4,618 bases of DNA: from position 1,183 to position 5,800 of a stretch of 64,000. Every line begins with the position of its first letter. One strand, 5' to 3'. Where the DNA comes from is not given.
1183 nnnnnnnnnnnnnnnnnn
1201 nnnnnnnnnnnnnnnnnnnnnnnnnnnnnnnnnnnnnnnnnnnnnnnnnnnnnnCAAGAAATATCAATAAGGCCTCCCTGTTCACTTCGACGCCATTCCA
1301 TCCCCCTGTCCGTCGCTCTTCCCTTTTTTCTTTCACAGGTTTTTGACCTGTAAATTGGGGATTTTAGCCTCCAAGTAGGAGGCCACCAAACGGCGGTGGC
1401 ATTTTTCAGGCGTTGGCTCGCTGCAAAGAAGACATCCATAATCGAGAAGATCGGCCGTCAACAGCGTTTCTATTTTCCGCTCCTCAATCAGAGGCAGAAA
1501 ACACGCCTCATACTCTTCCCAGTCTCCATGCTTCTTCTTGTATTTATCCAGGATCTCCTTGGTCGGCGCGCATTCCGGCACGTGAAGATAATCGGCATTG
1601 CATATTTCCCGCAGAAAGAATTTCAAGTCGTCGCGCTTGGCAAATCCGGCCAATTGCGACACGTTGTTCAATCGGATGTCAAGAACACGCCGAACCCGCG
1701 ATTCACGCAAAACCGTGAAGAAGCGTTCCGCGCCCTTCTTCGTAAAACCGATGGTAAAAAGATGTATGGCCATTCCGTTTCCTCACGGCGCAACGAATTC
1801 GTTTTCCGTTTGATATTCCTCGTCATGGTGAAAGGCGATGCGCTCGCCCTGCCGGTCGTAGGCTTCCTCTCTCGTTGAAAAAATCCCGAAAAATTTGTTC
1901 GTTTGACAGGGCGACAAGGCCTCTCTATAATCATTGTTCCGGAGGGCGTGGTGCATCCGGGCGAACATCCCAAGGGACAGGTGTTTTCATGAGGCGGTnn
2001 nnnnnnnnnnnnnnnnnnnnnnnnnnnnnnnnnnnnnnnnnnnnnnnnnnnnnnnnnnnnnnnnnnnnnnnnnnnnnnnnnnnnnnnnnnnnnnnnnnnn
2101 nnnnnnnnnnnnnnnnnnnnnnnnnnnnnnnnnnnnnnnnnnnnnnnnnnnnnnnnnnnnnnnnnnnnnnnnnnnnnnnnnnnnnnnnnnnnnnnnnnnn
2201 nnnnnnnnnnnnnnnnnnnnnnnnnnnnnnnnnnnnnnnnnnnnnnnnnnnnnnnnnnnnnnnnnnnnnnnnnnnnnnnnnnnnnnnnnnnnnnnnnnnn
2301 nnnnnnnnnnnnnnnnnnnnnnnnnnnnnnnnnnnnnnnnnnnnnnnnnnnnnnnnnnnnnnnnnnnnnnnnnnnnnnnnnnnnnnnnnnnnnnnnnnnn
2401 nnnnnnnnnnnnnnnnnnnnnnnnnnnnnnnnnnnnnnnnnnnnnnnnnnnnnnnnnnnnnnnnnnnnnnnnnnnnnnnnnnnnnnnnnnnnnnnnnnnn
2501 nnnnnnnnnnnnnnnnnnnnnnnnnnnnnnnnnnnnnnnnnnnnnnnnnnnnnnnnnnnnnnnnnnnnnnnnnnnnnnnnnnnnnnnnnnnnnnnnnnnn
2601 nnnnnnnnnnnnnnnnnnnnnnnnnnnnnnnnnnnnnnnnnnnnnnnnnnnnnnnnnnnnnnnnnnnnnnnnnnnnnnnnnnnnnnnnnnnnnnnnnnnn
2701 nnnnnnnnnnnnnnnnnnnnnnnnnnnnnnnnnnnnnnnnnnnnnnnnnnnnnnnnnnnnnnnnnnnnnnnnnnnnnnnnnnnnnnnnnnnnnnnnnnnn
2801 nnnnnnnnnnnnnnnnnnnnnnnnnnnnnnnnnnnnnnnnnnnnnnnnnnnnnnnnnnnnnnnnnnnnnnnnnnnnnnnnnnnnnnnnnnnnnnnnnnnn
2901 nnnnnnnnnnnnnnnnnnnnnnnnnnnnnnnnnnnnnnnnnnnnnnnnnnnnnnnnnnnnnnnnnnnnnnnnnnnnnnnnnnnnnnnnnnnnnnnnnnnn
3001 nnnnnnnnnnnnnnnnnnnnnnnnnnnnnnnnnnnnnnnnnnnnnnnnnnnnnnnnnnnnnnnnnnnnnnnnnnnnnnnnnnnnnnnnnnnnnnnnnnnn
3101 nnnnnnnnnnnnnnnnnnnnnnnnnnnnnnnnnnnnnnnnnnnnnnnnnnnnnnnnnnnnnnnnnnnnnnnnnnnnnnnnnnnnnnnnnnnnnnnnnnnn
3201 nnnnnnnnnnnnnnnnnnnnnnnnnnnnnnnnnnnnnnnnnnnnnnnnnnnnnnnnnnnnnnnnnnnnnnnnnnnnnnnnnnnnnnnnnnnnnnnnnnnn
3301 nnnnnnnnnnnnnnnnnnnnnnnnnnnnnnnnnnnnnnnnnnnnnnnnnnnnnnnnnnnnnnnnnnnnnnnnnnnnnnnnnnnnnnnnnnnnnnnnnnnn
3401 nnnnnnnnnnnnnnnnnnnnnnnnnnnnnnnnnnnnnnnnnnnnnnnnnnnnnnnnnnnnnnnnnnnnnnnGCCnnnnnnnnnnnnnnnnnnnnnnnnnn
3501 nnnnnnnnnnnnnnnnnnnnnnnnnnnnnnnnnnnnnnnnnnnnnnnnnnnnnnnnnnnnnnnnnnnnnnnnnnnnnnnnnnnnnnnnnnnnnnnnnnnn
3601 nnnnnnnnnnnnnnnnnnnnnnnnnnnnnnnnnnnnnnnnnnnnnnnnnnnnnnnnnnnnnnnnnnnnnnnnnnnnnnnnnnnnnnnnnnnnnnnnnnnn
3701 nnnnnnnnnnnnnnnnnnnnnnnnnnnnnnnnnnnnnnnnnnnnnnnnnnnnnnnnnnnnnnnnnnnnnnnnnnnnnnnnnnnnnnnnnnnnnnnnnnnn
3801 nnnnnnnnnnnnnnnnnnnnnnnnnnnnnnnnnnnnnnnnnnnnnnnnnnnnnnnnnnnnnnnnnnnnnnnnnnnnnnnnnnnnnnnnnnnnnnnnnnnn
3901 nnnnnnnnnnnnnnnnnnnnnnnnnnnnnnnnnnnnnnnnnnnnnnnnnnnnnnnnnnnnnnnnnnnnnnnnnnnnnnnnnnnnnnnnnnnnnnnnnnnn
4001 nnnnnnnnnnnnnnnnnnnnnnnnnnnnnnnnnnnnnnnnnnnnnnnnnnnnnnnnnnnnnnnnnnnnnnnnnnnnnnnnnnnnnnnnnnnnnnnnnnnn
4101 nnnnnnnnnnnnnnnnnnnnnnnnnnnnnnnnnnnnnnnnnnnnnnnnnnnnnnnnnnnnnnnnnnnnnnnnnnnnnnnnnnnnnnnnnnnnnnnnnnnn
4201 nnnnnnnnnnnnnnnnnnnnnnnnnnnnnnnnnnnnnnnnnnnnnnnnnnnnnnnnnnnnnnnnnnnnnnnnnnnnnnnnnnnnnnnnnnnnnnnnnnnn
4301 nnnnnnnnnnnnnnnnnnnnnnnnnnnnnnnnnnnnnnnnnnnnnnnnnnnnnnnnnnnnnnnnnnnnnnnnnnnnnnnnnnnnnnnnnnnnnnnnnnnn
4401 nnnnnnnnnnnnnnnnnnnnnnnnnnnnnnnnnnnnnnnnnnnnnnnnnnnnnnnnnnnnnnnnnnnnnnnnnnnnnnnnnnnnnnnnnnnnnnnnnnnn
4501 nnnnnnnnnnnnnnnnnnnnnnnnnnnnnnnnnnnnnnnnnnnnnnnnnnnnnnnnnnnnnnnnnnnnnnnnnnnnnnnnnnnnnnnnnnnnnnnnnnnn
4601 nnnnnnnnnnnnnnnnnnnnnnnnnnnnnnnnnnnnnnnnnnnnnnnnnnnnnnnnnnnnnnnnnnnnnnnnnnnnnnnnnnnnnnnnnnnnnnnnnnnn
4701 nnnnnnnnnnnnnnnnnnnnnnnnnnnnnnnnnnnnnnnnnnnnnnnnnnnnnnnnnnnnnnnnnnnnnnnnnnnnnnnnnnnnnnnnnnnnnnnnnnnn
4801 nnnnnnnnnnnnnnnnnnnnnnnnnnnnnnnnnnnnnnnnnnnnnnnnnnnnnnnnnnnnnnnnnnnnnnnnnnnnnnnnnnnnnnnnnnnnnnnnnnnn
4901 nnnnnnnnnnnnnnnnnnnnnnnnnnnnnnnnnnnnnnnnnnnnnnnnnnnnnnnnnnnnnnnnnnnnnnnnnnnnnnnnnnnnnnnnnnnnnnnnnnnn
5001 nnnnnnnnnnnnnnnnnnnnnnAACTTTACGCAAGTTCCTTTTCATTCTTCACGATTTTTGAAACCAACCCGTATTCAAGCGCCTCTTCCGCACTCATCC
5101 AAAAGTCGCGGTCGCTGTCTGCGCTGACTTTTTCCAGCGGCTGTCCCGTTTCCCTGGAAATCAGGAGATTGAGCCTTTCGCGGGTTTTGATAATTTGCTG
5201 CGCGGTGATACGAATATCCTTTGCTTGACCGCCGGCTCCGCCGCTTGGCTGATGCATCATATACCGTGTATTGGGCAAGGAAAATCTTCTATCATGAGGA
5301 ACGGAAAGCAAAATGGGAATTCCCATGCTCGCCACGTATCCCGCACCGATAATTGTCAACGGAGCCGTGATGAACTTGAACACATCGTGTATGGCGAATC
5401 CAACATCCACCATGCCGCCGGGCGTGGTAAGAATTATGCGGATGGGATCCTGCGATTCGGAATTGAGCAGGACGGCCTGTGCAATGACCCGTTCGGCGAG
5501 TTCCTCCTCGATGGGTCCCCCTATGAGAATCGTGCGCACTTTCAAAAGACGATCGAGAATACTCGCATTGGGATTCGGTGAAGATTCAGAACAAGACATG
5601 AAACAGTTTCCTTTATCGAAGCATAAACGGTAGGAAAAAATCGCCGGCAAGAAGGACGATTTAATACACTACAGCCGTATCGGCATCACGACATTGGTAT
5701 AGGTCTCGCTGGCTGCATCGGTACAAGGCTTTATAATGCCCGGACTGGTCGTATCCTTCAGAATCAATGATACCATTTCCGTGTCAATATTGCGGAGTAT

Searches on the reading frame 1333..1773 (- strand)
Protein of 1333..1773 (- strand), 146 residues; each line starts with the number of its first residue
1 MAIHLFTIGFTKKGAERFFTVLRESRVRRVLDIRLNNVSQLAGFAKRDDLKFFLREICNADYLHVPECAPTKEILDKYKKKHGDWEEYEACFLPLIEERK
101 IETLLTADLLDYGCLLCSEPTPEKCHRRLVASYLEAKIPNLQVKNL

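Call 4: search_protein_families(library=pfam, proteins=[window:1333-1773:-])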
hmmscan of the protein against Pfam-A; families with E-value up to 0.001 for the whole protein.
window:1333-1773:- (146 aa): 2 families
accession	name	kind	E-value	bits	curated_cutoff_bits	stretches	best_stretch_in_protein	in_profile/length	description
PF04343.18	DUF488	-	7.6e-21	75.4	22.2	1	15-134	2-121/121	Domain of unknown function DUF488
PF22751.1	DUF488-N3a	-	7.9e-08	33.1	27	1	64-136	38-116/118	Active DUF488-N3 subclade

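Call 42: find_encoding_contigs(protein=window:1333-1773:-, flank=10000, max_places=4)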
Protein window:1333-1773:- (146 aa): 21 contigs read that carry it; 4 places shown.
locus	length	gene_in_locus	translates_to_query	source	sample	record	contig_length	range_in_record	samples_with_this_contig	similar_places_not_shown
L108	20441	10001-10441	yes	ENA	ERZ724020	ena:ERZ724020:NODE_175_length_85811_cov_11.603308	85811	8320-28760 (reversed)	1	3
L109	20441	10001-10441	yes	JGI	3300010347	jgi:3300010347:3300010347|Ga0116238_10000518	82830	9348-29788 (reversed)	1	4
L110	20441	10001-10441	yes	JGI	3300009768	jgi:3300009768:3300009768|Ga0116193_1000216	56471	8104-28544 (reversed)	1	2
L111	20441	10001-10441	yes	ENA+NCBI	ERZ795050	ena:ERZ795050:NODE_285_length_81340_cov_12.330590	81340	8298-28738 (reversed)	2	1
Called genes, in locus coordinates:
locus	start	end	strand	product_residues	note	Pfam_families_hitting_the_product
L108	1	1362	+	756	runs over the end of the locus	-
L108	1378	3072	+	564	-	-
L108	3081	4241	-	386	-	PF24316:Tli3 (faint), PF21471:Reelin_subrepeat-B (faint), PF13859:BNR_3, PF13088:BNR_2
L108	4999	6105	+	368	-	PF00712:DNA_pol3_beta, PF02767:DNA_pol3_beta_2, PF02768:DNA_pol3_beta_3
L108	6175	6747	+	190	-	PF00574:CLP_protease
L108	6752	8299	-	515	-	PF00117:GATase, PF07722:Peptidase_C26 (weak), PF02540:NAD_synthase (faint), PF03054:tRNA_Me_trans (faint), PF00958:GMP_synt_C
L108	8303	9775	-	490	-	PF00478:IMPDH, PF00571:CBS, PF01070:FMN_dh, PF03060:NMO, PF00977:His_biosynth (faint)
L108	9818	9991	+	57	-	-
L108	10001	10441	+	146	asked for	PF04343:DUF488, PF22751:DUF488-N3a (weak)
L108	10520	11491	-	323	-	PF03372:Exo_endo_phos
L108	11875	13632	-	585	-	PF16656:Pur_ac_phosph_N, PF00149:Metallophos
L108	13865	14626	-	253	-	PF13085:Fer2_3, PF13237:Fer4_10 (weak), PF12838:Fer4_7 (weak), PF13183:Fer4_8 (weak)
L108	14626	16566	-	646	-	PF00890:FAD_binding_2, PF01266:DAO (weak), PF03486:HI0933_like (faint), PF02910:Succ_DH_flav_C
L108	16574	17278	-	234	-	-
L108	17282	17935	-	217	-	PF01558:POR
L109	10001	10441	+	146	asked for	PF04343:DUF488, PF22751:DUF488-N3a (weak)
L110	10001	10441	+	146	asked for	PF04343:DUF488, PF22751:DUF488-N3a (weak)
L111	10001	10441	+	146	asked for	PF04343:DUF488, PF22751:DUF488-N3a (weak)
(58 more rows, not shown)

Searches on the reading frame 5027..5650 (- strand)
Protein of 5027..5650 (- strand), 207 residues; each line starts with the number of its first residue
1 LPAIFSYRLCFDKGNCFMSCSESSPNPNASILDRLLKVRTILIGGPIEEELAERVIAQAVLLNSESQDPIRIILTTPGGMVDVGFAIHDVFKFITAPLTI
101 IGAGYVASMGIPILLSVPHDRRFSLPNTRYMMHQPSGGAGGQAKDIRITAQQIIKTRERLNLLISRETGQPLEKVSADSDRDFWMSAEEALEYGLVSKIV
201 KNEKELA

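Call 4: search_protein_families(library=pfam, proteins=[window:5027-5650:-])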
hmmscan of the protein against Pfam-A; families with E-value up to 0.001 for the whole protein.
window:5027-5650:- (207 aa): 1 family
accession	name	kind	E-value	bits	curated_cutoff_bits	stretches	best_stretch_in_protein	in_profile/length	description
PF00574.28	CLP_protease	-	5.8e-60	202.7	20.2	1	29-202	7-181/182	Clp protease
